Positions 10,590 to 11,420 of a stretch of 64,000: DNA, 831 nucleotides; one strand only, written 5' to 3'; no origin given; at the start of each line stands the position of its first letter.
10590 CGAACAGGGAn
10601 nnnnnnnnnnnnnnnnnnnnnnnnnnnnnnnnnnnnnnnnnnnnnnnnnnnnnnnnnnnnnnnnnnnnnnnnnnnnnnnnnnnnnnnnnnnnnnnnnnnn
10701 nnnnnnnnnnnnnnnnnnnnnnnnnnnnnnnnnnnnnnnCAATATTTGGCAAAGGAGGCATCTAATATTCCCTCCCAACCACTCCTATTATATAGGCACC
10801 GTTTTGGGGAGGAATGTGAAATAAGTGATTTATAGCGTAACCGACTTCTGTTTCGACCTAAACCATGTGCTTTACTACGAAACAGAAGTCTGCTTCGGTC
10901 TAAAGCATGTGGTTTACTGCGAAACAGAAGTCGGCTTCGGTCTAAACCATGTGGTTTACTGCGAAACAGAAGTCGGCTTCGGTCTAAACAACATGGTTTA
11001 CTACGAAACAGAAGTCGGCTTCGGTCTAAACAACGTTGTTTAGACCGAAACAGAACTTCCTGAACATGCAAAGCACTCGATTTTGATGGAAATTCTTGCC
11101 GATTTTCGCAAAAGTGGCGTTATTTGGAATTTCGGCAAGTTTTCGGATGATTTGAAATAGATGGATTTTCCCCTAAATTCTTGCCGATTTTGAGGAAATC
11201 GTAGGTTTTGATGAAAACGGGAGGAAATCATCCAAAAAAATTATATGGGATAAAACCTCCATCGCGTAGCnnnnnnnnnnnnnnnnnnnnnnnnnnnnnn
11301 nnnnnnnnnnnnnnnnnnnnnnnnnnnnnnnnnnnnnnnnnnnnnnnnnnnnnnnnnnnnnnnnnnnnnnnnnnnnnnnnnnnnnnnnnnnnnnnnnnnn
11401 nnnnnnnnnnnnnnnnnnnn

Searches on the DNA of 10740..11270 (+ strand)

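Call 84: search_dna_similar(query=window:10740-11270:+, collection=plasmids, mode=distant, max_rows=5)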
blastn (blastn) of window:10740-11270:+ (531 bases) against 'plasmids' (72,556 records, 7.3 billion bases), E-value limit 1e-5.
No match.
